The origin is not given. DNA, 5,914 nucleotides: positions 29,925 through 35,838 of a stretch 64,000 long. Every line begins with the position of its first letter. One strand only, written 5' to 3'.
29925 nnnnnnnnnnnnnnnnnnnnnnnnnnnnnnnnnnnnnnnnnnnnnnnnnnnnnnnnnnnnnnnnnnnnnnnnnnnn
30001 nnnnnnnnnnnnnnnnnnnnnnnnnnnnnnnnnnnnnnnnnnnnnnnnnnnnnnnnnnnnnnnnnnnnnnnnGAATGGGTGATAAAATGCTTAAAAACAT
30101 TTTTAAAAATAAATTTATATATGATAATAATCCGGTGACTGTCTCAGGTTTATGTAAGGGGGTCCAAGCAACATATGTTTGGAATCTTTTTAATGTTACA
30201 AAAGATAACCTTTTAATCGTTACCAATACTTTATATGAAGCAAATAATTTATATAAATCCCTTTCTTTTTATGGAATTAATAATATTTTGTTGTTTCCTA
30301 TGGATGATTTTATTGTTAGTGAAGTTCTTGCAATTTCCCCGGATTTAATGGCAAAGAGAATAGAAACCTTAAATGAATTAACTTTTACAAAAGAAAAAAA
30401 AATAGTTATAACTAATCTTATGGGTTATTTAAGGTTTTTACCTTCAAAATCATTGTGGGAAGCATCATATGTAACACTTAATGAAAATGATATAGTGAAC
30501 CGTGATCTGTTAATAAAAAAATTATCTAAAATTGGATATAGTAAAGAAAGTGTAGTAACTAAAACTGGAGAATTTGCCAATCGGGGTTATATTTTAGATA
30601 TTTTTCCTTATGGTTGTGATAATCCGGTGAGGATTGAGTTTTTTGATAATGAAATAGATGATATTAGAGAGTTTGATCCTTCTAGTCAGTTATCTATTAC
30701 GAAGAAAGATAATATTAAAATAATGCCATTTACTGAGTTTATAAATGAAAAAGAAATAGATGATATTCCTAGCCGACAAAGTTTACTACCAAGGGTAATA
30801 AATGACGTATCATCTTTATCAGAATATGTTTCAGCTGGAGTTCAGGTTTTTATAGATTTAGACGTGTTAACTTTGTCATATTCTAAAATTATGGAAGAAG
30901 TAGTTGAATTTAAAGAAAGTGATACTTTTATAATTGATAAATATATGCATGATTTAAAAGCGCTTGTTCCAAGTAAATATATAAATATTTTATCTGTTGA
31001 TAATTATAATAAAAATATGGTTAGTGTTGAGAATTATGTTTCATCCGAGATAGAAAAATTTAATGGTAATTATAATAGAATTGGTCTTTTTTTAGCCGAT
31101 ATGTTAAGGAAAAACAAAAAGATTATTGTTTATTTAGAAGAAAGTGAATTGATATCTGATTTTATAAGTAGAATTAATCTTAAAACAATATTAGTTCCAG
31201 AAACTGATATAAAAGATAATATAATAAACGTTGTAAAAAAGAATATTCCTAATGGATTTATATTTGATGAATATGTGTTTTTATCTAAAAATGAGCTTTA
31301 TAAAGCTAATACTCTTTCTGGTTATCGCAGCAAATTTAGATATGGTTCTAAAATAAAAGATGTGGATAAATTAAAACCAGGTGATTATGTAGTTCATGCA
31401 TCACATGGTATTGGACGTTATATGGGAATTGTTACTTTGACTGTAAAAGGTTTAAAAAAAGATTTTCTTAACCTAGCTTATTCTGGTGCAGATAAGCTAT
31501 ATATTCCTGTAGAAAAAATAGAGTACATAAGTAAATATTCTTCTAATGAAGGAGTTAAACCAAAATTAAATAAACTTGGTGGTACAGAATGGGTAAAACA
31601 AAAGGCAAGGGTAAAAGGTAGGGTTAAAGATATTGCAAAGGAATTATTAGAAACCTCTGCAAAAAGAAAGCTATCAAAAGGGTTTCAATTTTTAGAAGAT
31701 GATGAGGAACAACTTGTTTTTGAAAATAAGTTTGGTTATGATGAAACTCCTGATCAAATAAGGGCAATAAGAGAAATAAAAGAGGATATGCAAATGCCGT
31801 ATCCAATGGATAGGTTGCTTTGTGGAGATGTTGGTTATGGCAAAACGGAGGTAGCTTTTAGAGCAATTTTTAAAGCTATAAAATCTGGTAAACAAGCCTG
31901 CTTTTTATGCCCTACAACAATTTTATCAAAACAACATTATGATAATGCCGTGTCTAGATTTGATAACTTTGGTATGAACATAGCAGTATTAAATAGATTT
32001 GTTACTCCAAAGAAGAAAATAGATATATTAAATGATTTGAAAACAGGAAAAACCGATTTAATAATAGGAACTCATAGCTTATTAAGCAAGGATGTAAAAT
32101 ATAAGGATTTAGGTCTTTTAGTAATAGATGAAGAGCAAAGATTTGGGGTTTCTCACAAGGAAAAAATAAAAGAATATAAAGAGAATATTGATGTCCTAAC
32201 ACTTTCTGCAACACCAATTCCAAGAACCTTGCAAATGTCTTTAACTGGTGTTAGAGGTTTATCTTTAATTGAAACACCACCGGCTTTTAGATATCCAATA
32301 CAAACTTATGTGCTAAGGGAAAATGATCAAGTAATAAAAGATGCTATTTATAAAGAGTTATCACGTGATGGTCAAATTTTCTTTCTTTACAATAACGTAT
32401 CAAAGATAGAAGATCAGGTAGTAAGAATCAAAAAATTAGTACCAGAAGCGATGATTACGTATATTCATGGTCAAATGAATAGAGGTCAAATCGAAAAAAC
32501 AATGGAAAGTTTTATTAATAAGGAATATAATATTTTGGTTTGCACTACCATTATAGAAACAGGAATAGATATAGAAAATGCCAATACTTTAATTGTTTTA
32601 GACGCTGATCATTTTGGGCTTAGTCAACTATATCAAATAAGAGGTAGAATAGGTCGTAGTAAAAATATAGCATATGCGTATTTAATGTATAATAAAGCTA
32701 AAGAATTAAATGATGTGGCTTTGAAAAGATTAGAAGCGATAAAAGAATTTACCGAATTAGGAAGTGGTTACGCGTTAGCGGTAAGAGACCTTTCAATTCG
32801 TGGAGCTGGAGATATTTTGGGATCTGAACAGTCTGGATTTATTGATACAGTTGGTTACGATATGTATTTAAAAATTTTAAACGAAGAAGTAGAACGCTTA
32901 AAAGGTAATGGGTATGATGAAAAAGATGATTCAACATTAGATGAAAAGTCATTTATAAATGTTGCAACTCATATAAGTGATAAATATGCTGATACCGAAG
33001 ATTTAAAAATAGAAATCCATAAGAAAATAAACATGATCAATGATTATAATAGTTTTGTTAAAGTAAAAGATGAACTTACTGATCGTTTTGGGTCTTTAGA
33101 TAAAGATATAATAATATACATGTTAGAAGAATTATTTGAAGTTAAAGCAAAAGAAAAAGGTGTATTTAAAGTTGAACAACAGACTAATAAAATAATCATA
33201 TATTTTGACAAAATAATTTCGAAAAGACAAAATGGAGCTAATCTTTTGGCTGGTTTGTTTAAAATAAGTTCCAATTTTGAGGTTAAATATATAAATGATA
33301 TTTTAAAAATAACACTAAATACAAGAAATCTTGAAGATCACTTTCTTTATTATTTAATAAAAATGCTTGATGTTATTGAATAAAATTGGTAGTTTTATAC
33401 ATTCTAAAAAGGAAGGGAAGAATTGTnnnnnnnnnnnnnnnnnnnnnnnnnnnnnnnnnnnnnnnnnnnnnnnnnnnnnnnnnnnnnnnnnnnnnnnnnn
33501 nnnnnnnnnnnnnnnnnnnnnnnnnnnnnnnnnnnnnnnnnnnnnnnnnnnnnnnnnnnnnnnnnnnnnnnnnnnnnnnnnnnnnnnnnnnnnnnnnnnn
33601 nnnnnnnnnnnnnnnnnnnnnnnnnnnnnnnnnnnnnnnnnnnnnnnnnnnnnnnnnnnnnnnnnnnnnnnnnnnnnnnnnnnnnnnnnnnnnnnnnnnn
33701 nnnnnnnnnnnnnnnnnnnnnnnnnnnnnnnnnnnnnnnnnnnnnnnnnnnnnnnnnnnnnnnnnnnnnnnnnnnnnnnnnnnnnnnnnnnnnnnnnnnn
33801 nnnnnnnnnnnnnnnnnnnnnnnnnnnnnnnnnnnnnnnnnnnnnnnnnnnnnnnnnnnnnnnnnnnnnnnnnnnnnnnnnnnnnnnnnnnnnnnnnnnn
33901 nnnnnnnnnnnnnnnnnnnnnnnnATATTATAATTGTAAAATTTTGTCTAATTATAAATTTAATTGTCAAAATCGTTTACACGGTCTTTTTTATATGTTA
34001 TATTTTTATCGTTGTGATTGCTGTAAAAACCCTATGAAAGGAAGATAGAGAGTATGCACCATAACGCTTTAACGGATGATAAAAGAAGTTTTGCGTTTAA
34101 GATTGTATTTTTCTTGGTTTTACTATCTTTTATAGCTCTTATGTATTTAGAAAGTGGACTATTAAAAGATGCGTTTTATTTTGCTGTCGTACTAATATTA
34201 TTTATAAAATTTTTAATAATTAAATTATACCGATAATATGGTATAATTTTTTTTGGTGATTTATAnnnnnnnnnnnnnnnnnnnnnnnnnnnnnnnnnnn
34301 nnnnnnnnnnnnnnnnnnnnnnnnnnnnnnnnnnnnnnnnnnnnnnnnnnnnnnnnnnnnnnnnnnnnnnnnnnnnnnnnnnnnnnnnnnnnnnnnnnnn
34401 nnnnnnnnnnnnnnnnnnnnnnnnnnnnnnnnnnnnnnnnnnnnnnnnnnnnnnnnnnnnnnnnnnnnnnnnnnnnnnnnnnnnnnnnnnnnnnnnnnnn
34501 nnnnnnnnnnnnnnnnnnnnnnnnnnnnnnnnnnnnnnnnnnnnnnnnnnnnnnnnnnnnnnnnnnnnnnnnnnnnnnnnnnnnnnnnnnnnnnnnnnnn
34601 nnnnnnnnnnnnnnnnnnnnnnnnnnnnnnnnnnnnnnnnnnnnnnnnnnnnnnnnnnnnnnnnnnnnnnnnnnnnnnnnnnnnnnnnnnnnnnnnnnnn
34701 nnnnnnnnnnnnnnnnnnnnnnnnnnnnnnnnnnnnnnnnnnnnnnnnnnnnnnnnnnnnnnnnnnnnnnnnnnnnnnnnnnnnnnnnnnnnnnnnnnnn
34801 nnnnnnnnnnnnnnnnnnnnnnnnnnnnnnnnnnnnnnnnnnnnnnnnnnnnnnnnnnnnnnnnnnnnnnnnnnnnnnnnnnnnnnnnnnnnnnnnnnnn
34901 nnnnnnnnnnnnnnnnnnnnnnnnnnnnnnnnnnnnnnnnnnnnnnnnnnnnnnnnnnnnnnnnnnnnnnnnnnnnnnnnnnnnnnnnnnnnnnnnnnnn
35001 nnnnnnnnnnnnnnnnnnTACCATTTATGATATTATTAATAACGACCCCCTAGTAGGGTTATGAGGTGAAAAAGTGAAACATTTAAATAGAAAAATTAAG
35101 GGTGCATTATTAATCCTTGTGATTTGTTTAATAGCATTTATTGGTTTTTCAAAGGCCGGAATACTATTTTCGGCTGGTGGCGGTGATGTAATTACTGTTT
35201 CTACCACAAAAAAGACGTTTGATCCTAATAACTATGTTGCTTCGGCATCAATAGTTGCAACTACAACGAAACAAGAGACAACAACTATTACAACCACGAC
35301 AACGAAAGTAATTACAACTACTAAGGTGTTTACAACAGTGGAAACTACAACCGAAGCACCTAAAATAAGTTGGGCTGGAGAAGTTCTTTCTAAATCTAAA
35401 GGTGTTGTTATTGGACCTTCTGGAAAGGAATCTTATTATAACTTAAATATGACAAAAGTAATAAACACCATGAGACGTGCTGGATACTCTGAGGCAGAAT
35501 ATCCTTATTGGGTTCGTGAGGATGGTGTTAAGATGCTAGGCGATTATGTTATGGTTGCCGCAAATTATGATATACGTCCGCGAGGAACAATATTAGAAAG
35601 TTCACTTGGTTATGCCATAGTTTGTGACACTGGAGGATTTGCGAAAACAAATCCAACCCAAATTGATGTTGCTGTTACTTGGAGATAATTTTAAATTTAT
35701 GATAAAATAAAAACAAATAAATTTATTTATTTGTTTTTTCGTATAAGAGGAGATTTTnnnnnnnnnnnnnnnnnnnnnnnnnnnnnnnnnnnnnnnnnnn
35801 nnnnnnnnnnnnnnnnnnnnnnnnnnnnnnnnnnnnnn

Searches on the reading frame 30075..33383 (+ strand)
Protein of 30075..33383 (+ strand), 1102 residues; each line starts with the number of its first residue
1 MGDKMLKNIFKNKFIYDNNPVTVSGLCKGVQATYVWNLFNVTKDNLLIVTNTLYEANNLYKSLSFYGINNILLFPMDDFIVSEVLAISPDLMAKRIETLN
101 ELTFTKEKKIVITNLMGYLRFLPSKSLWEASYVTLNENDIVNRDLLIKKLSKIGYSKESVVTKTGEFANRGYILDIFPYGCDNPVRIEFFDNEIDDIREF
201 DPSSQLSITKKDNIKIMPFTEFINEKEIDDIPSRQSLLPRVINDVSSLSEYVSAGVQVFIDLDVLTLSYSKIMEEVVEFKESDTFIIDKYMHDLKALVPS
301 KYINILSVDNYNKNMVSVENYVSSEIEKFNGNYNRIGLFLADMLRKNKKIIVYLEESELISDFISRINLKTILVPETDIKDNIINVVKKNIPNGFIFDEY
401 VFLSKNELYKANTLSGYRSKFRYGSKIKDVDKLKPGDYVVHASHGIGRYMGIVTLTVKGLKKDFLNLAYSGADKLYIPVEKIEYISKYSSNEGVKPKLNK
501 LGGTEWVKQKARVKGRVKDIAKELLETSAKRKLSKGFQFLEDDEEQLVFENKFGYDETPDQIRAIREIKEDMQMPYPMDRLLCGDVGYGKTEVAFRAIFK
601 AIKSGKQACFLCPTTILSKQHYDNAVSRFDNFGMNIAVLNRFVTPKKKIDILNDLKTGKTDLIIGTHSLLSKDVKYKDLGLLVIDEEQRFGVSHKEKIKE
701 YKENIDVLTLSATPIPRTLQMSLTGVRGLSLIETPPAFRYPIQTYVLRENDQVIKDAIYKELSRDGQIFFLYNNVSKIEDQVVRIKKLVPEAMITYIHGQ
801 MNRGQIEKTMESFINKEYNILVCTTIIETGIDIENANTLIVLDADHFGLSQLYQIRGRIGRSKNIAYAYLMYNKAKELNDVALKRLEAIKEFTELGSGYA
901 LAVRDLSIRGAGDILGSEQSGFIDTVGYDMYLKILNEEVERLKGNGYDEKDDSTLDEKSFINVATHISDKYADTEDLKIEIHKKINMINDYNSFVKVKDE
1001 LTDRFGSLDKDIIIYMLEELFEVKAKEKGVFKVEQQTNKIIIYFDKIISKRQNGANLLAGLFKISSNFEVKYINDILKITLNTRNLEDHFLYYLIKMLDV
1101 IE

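Call 8: search_protein_families(library=pfam, proteins=[window:30075-33383:+])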
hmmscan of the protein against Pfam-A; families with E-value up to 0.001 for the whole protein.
window:30075-33383:+ (1102 aa): 8 families
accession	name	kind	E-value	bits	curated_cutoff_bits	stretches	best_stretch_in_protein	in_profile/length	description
PF00270.35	DEAD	-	2.4e-25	89.6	26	1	558-720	1-165/167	DEAD/DEAH box helicase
PF17757.6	UvrB_inter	-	4.5e-25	88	22.9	1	133-222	1-91/91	UvrB interaction domain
PF00271.37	Helicase_C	-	7.6e-22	78.1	23.5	1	757-862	5-109/110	Helicase conserved C-terminal domain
PF02559.22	CarD_TRCF_RID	-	1.1e-19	70.6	23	1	433-489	1-57/57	CarD-like/TRCF RID domain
PF04851.21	ResIII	-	2.6e-12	47.4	22.5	1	558-714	5-162/164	Type III restriction enzyme, res subunit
PF03461.20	TRCF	-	2.7e-11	44.1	25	1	962-1046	2-86/95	TRCF domain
PF22590.2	Cas3-like_C_2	-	2.9e-05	24.7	27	1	766-863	3-105/106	CRISPR-associated nuclease/helicase Cas3, C-terminal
PF16203.11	ERCC3_RAD25_C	-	0.0006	19.6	27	0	779-865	67-154/248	ERCC3/RAD25/XPB C-terminal helicase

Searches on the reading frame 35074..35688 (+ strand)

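Call 17: search_protein_families(library=pfam, proteins=[window:35074-35688:+])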
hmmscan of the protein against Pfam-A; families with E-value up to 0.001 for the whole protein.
window:35074-35688:+ (204 aa): 1 family
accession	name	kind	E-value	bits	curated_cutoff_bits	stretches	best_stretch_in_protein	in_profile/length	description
PF01456.22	Mucin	-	3.7e-05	24.2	34.7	1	7-97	5-93/143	Mucin-like glycoprotein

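Call 18: search_protein_families(library=ncbifam, proteins=[window:35074-35688:+], max_evalue=0.1)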
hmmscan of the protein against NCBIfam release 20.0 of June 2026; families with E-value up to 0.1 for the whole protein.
window:35074-35688:+ (204 aa): 0 families
